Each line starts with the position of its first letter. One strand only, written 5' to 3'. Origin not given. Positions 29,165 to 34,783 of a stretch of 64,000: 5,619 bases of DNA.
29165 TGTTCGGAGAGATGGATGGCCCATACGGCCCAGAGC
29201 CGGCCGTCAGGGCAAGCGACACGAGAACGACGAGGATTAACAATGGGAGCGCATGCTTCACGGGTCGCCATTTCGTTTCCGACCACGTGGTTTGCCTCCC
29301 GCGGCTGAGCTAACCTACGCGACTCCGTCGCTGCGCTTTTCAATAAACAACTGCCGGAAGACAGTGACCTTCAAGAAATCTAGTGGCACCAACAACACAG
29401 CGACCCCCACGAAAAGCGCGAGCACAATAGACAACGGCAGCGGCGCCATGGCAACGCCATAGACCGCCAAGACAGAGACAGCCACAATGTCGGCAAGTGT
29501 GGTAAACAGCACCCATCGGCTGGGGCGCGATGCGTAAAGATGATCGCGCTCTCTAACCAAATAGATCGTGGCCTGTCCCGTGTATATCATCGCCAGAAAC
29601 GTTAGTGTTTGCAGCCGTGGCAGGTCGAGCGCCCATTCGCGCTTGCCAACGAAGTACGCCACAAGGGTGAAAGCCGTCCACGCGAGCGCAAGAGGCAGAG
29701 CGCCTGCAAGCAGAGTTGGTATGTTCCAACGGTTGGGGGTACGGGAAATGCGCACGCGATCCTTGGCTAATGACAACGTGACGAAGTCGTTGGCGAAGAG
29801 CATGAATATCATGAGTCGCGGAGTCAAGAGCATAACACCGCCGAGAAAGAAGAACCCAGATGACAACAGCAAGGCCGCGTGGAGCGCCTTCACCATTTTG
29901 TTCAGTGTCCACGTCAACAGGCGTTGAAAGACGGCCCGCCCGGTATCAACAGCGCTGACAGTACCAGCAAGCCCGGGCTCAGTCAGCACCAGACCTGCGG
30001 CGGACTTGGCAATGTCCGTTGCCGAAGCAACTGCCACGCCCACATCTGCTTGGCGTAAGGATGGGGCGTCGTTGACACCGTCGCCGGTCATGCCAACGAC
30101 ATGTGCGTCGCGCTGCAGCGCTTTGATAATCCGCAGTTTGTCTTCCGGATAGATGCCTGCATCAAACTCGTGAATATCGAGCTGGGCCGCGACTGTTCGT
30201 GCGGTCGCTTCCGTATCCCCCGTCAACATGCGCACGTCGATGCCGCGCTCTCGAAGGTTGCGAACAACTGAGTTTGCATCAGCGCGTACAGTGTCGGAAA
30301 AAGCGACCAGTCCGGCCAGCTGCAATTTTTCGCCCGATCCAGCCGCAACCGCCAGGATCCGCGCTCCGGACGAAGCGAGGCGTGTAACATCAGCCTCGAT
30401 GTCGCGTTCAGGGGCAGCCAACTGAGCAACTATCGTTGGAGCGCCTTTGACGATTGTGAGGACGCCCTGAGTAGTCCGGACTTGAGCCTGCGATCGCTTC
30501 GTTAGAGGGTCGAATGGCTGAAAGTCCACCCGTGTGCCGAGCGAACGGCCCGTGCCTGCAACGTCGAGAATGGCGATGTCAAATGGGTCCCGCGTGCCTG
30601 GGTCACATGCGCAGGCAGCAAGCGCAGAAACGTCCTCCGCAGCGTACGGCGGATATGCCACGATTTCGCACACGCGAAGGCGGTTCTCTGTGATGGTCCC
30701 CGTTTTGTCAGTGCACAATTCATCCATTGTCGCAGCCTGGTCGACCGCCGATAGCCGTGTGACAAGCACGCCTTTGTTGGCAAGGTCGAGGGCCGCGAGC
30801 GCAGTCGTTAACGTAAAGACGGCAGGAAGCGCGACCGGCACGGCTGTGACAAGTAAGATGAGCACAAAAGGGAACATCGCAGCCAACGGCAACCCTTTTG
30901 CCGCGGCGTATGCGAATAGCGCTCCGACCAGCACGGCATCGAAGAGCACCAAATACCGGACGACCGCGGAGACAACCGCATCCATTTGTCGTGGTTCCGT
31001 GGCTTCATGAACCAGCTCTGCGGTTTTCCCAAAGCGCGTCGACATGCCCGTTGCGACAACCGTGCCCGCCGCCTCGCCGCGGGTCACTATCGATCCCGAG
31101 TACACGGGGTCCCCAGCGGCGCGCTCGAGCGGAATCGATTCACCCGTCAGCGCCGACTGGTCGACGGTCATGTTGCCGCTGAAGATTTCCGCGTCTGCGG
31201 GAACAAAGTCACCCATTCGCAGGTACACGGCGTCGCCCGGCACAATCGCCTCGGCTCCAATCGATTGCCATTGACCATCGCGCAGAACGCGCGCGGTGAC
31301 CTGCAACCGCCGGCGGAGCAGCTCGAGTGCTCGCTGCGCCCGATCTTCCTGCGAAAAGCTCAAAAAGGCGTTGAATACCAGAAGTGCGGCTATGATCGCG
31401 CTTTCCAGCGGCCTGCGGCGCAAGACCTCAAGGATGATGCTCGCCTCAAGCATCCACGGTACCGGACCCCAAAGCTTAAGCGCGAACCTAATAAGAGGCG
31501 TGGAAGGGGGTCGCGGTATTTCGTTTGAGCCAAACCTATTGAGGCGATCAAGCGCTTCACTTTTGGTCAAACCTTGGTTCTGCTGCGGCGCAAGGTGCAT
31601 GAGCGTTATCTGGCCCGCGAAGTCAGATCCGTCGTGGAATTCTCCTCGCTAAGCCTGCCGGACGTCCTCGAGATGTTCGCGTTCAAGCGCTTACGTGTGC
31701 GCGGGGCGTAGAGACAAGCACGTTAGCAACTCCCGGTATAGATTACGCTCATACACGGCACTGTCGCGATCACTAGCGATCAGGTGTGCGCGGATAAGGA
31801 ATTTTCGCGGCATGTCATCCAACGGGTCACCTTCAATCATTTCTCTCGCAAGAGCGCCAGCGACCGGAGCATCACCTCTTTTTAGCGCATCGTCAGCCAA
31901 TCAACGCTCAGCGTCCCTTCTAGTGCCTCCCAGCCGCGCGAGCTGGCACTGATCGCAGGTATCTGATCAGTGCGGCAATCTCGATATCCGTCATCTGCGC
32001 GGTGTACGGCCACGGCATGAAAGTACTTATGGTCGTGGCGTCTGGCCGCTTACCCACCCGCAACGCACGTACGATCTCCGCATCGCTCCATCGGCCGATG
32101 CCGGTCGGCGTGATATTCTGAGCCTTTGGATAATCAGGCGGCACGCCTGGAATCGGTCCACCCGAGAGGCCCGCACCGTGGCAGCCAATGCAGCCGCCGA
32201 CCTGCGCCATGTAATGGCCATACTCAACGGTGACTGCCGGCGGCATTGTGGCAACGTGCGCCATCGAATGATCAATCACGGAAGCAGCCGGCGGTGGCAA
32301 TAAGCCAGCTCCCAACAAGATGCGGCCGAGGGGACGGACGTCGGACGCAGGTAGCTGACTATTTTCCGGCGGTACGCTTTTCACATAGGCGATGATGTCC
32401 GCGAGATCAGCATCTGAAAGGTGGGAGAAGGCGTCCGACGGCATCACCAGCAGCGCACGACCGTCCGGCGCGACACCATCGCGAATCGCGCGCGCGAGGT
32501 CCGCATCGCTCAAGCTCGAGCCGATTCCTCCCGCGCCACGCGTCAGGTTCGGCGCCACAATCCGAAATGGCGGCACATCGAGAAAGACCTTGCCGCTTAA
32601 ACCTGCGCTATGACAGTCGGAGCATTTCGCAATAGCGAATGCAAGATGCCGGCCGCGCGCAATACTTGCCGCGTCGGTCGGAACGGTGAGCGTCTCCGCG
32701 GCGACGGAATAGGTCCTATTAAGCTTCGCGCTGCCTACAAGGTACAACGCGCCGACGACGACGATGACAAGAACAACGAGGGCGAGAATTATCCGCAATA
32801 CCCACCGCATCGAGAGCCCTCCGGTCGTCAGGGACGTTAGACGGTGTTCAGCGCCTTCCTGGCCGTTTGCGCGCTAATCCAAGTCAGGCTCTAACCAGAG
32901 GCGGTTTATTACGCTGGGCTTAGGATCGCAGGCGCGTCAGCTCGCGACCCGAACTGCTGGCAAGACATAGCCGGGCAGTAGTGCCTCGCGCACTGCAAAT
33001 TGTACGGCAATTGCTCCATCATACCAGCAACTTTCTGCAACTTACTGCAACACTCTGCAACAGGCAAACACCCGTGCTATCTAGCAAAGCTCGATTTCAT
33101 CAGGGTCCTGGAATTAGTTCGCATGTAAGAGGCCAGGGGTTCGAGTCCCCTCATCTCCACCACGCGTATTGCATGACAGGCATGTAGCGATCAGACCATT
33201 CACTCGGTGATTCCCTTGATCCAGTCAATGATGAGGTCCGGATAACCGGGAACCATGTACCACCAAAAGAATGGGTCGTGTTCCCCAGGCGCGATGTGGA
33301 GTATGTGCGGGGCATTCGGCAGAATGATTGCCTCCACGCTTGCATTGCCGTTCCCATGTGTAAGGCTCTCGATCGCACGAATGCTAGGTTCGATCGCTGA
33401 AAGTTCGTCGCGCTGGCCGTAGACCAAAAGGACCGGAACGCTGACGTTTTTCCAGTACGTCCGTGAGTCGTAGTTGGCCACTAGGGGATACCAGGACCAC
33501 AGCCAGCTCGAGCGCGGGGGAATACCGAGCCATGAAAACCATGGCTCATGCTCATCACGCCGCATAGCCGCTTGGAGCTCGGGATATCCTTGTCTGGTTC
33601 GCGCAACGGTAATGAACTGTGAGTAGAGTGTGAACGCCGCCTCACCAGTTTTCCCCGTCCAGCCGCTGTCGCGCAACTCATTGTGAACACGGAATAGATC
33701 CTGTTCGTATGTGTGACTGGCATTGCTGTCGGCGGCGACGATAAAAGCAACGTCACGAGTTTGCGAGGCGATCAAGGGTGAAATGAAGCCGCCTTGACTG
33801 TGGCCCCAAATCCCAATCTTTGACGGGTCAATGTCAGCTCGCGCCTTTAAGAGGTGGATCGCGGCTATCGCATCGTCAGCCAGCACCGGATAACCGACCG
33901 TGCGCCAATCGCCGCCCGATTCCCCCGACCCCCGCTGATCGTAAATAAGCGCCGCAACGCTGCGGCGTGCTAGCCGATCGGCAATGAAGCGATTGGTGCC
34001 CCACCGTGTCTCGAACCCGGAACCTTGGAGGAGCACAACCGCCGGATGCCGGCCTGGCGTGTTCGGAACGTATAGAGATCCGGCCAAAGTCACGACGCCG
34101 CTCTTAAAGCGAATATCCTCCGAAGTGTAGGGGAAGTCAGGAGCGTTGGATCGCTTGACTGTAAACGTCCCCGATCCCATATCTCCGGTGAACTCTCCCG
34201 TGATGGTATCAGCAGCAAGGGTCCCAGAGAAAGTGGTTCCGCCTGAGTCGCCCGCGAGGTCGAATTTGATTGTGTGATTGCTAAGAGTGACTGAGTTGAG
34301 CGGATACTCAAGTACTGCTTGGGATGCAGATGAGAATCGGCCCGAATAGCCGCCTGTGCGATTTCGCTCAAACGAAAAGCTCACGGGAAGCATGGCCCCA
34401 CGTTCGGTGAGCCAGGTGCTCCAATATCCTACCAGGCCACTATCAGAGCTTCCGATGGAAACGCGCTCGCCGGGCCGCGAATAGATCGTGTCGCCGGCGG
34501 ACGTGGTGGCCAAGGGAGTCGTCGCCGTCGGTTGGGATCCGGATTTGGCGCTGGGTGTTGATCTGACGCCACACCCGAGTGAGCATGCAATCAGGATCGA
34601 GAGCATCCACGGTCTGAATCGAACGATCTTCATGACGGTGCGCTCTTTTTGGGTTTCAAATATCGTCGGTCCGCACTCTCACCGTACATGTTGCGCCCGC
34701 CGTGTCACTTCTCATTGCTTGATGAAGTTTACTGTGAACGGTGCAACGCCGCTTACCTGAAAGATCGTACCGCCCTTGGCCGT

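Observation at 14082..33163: tRNA-Ala-anchored, integron-like cassette array with no recombinase in sight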

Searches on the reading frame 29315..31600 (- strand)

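Call 8: search_protein_families(library=pfam, proteins=[window:29315-31600:-], max_evalue=0.01)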
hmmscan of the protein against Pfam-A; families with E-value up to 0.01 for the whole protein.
window:29315-31600:- (761 aa): 4 families
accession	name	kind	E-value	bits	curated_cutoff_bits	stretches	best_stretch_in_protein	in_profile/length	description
PF00122.25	E1-E2_ATPase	-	5.4e-45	153.6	28.1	1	99-276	3-181/181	E1-E2 ATPase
PF00702.32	Hydrolase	-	5.2e-21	76.3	26.4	1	297-519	6-191/191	haloacid dehalogenase-like hydrolase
PF00690.31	Cation_ATPase_N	-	3.9e-08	33.3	20.4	1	7-57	17-68/69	Cation transporter/ATPase, N-terminus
PF08282.18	Hydrolase_3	-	0.00063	20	20.9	1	491-539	195-243/255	haloacid dehalogenase-like hydrolase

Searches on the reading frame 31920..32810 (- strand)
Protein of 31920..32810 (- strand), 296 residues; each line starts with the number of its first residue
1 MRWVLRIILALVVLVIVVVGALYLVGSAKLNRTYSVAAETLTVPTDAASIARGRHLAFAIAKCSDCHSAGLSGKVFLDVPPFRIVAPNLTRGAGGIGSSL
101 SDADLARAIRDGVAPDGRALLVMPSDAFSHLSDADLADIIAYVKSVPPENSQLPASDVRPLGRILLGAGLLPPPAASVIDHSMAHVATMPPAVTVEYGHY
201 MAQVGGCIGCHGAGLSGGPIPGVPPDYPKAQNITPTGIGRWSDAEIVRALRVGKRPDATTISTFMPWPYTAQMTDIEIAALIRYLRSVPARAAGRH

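Call 8: search_protein_families(library=pfam, proteins=[window:31920-32810:-], max_evalue=0.01)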
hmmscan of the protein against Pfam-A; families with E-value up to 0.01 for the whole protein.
window:31920-32810:- (296 aa): 2 families
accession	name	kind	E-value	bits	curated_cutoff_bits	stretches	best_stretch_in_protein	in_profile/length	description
PF00034.26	Cytochrom_C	-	8.2e-17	62.7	21.3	2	206-288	11-89/90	Cytochrome c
PF13442.11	Cytochrome_CBB3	-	2.4e-13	50.6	27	2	50-143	3-68/68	Cytochrome C oxidase, cbb3-type, subunit III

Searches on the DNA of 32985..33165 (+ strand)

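Call 28: search_dna_similar(query=window:32985-33165:+, collection=phages, mode=distant, max_evalue=0.01)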
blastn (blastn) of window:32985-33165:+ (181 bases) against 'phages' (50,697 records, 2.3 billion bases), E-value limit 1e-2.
Records with a match: 31; places in all: 31; records where one place covers at least 80% of the query: 0.
Best place of each record, by identity: 90-95% 28; 80-90% 3.
By first word of the organism name: Gordonia 23; Bacteriophage 3; Brevundimonas 2; Synechococcus 2; Cyanophage 1.
By host as written in the record: Gordonia terrae 3612 13; - 5; Synechococcus sp. WH8109 3; Brevundimonas pondensis LVF1 2; Gordonia rubripertincta NRRL B-16540 2; Gordonia rubripertincta NRRL B-16540 SEA 2; Gordonia terrae 3621 2; Gordonia terrae ATCC 3612 2.
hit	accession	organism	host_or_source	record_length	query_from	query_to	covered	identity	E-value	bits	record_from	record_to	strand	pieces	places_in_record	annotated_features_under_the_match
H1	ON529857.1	Brevundimonas phage vB_BpoS-Kikimora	Brevundimonas pondensis LVF1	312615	137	178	23%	85.7%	3e-4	50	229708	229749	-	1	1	tRNA-Ala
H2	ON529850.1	Brevundimonas phage vB_BpoS-Gurke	Brevundimonas pondensis LVF1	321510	137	178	23%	85.7%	3e-4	50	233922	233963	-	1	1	tRNA-Ala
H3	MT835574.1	Bacteriophage sp.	human fecal samples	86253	137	176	22%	87.5%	3e-4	51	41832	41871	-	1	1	record has no annotation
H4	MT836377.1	Bacteriophage sp.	human fecal samples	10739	147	178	18%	93.8%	3e-4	50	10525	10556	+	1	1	record has no annotation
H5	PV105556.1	Gordonia phage Annalisa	Gordonia rubripertincta NRRL B-16540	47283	146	178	18%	90.9%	4e-3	47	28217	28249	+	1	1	none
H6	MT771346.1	Gordonia phage MichaelScott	Gordonia terrae 3612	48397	146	178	18%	90.9%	4e-3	47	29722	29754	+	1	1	37: hypothetical protein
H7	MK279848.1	Gordonia phage Dorito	Gordonia rubripertincta NRRL B-16540 SEA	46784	146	178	18%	90.9%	4e-3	47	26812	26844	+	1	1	none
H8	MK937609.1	Gordonia phage Sekhmet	Gordonia terrae 3612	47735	146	178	18%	90.9%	4e-3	47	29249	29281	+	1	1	none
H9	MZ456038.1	Gordonia phage Shlim410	Gordonia terrae 3612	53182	146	178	18%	90.9%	4e-3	47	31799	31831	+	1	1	none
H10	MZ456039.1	Gordonia phage Samman98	soil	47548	146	178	18%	90.9%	4e-3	47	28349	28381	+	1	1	37: hypothetical protein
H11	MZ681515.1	Gordonia phage Hortense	Gordonia terrae 3612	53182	146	178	18%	90.9%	4e-3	47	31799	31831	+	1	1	37: hypothetical protein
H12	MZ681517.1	Gordonia phage Dolores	Gordonia terrae 3612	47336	146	178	18%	90.9%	4e-3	47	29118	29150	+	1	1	none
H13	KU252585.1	Gordonia phage Howe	Gordonia terrae 3621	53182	146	178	18%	90.9%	4e-3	47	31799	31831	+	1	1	37: hypothetical protein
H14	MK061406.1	Gordonia phage Adora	Gordonia terrae 3612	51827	146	178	18%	90.9%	4e-3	47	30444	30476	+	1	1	none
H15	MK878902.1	Gordonia phage Twinkle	Gordonia terrae 3612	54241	146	178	18%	90.9%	4e-3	47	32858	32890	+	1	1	36: hypothetical protein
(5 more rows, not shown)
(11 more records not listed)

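Call 29: search_dna_similar(query=window:32985-33165:+, collection=plasmids, mode=distant, max_evalue=0.01)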
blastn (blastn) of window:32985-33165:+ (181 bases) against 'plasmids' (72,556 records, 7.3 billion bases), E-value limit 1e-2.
Records with a match: 6; places in all: 6; records where one place covers at least 80% of the query: 0.
Best place of each record, by identity: 90-95% 2; 80-90% 4.
By first word of the organism name: Nonomuraea 1; Nocardia 1; Tsukamurella 1; Pseudarthrobacter 1; Sphingomonas 1; Cupriavidus 1.
By predicted mobility (MOB-suite, as given by PLSDB): non-mobilizable 6.
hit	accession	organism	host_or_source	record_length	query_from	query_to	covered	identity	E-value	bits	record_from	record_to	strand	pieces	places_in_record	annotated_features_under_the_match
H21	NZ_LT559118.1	Nonomuraea gerenzanensis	-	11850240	130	176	26%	87.2%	2e-6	59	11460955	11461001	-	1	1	none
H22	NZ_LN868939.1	Nocardia farcinica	not known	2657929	133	178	25%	82.6%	3e-3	48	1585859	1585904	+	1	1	none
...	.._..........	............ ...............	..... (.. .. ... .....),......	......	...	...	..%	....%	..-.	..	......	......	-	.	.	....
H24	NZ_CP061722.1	Pseudarthrobacter sp. BIM B-2242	cell culture,paddy soil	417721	137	176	22%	87.5%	1e-3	51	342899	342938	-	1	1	none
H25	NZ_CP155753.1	Sphingomonas parapaucimobilis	Chinese cabbage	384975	144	179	20%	91.7%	3e-4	53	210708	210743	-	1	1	none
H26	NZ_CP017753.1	Cupriavidus sp. USMAHM13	cell culture,Paddy field, Sungai Manik, ...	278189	147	177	17%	93.5%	3e-3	48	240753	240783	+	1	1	none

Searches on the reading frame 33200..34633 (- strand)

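Call 8: search_protein_families(library=pfam, proteins=[window:33200-34633:-], max_evalue=0.01)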
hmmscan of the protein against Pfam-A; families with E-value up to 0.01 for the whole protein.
window:33200-34633:- (477 aa): 10 families
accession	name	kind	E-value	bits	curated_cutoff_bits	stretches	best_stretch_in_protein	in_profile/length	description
PF12146.15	Hydrolase_4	-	2.4e-13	50.4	27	1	199-444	7-233/239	Serine aminopeptidase, S33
PF00326.27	Peptidase_S9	-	2.9e-13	50.2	22.6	1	220-300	9-94/213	Prolyl oligopeptidase family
PF02129.25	Peptidase_S15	-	5.6e-12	46.3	23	1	181-441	3-258/262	X-Pro dipeptidyl-peptidase (S15 family)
PF12697.13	Abhydrolase_6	-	1.8e-11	45.5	26.3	1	199-449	1-211/217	Alpha/beta hydrolase family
PF00561.26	Abhydrolase_1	-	1.8e-09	38.1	25.8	1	215-447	17-242/245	alpha/beta hydrolase fold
PF20434.5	BD-FAE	-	1.5e-05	25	26.8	1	188-297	4-115/215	BD-FAE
PF08840.17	BAAT_C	-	2.5e-05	24.9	20.9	0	258-312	9-61/210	BAAT / Acyl-CoA thioester hydrolase C terminal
PF01738.24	DLH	-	0.00048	20.2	21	0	185-296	3-122/217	Dienelactone hydrolase family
PF07859.19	Abhydrolase_3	-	0.0011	19.3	25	1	248-295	45-95/210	alpha/beta hydrolase fold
PF00756.26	Esterase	-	0.0014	18.9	22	0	189-303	14-147/251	Putative esterase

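Call 96: search_protein_families(library=padloc, proteins=[window:33200-34633:-], max_evalue=0.001)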
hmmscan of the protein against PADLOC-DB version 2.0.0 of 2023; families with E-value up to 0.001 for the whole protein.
window:33200-34633:- (477 aa): 0 families
